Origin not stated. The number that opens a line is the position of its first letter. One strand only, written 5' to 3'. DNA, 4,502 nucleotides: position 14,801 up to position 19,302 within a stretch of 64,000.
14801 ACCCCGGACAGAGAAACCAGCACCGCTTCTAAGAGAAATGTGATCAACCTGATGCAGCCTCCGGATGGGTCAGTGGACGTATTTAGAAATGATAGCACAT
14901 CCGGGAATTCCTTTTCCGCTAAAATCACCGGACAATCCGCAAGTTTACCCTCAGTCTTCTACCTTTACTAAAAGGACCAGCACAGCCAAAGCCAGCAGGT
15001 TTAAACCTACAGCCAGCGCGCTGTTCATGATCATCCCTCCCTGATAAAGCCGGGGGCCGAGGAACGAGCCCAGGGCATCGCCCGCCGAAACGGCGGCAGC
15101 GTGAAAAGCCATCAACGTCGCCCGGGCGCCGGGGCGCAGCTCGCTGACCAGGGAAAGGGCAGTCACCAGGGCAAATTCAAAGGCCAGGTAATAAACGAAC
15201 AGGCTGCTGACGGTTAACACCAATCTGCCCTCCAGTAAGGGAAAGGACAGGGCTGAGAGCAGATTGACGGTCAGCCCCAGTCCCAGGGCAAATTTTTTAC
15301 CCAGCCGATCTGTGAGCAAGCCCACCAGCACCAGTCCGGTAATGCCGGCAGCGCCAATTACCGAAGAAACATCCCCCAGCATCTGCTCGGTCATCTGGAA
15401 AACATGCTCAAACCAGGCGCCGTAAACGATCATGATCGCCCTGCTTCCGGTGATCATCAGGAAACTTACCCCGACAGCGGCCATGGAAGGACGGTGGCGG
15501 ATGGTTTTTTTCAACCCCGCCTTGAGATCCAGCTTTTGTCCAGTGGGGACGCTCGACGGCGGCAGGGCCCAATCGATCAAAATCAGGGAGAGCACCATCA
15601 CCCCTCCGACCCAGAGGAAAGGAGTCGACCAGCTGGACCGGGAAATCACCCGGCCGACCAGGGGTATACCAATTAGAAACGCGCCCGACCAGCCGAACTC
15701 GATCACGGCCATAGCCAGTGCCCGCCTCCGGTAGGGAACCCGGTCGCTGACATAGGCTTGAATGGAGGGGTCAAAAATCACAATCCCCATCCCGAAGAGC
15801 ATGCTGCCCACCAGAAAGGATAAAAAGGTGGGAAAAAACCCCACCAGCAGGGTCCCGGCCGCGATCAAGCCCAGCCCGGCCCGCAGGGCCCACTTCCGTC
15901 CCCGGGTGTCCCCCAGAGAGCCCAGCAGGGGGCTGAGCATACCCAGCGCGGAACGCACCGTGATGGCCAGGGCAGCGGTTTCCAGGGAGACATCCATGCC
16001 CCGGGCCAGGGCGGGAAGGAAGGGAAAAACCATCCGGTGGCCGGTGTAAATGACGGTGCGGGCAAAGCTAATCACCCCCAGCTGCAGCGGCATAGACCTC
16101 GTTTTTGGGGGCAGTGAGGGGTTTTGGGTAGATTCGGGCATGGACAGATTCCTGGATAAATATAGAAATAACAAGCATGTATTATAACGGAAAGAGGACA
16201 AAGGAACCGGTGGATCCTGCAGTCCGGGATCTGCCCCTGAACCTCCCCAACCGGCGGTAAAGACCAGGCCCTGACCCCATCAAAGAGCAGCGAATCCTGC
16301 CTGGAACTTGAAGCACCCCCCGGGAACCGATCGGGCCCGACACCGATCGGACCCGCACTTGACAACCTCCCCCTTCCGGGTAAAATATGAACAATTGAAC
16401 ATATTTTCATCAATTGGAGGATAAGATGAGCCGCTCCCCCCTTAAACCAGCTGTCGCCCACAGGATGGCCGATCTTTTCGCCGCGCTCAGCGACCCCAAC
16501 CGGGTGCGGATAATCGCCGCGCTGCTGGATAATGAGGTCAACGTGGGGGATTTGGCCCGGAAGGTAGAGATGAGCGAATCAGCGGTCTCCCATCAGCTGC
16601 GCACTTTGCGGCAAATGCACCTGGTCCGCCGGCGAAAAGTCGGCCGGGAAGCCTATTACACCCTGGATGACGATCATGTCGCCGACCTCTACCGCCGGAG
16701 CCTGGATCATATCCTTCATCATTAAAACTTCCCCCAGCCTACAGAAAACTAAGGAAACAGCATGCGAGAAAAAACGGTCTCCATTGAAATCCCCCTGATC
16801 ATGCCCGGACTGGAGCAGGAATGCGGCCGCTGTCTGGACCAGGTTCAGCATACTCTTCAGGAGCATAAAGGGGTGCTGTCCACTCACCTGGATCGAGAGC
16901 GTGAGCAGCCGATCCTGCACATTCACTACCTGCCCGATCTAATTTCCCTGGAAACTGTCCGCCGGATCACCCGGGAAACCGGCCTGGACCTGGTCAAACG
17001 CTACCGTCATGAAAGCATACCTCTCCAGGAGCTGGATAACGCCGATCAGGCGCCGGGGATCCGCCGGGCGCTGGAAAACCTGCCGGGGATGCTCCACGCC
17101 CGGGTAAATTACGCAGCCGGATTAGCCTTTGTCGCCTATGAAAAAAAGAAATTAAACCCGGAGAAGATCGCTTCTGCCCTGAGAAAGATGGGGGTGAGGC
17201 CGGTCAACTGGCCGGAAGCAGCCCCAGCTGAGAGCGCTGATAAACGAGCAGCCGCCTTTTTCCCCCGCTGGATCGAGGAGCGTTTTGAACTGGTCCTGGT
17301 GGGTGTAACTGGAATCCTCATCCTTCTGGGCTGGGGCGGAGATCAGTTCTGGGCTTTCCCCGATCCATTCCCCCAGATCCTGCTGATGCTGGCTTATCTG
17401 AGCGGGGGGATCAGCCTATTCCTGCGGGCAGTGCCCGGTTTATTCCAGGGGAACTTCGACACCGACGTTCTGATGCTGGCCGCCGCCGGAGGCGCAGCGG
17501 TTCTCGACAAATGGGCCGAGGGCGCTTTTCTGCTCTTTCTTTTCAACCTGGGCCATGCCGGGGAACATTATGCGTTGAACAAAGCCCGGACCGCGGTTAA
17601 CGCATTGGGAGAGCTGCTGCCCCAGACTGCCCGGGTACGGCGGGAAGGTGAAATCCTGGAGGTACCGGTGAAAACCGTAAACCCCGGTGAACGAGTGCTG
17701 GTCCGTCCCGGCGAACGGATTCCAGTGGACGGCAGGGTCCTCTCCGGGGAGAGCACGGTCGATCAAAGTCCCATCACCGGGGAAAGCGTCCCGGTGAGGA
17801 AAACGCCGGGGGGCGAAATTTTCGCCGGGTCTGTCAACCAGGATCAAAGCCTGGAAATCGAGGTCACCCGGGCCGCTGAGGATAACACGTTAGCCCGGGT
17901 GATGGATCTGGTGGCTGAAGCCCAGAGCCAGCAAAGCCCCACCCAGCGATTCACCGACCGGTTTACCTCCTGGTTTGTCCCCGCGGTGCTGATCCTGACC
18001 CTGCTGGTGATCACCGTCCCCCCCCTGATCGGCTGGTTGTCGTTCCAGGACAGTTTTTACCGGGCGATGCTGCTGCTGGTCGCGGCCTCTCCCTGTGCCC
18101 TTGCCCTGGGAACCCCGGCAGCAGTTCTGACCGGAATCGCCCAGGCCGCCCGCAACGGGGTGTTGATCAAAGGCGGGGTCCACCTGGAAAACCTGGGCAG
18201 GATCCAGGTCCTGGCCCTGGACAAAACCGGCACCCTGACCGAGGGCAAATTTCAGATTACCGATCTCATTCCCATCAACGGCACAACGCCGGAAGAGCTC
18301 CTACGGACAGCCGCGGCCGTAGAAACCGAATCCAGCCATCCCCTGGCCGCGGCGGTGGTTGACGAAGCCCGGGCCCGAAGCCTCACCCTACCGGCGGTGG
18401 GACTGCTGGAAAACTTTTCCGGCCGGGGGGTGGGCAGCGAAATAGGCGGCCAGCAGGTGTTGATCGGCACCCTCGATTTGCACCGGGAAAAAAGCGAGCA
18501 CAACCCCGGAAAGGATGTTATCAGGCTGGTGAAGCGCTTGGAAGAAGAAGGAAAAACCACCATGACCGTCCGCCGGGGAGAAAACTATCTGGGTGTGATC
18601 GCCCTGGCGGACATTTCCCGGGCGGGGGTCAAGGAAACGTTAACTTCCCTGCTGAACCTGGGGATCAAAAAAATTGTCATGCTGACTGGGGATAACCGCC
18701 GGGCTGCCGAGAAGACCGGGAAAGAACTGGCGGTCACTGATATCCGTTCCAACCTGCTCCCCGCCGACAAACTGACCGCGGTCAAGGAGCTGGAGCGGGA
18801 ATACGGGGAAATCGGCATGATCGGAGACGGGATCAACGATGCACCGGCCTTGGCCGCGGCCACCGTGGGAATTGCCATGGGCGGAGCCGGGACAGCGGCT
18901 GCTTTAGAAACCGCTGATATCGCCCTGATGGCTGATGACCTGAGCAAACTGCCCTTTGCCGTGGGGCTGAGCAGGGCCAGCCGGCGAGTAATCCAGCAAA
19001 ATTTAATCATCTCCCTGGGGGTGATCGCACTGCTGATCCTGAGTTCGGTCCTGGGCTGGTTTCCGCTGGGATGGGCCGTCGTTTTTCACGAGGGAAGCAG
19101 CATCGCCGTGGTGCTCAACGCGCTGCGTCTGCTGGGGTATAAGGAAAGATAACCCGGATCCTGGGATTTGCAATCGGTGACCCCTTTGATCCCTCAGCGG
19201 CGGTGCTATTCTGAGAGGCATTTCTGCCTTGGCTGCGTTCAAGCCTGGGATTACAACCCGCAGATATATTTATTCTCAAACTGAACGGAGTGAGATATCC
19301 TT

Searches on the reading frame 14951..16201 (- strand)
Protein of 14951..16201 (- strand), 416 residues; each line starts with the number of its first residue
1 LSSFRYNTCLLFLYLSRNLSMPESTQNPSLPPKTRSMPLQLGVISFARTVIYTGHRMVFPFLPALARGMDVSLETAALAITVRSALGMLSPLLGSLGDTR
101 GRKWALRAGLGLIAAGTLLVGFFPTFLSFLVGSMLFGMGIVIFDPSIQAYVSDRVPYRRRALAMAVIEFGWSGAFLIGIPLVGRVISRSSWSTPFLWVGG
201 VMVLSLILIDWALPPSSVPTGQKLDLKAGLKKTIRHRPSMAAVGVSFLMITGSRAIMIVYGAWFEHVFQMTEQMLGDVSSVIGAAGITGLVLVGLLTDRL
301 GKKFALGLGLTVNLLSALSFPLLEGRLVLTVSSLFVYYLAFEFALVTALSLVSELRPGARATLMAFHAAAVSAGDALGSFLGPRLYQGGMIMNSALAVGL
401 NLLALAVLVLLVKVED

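Call 82: search_protein_families(library=pfam, proteins=[window:14951-16201:-], max_evalue=0.000001)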
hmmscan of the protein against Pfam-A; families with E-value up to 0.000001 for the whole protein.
window:14951-16201:- (416 aa): 1 family
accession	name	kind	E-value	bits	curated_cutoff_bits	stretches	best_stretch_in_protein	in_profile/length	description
PF07690.21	MFS_1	-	1.5e-40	139.6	33.4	2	45-378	2-346/347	Major Facilitator Superfamily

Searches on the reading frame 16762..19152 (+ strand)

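Call 82: search_protein_families(library=pfam, proteins=[window:16762-19152:+], max_evalue=0.000001)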
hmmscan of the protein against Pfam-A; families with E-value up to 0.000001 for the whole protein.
window:16762-19152:+ (796 aa): 2 families
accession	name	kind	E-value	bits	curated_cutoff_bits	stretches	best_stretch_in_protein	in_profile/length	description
PF00122.25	E1-E2_ATPase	-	2.9e-56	190.3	28.1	1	284-465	1-181/181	E1-E2 ATPase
PF00702.32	Hydrolase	-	2.9e-29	103.3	26.4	1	481-700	1-190/191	haloacid dehalogenase-like hydrolase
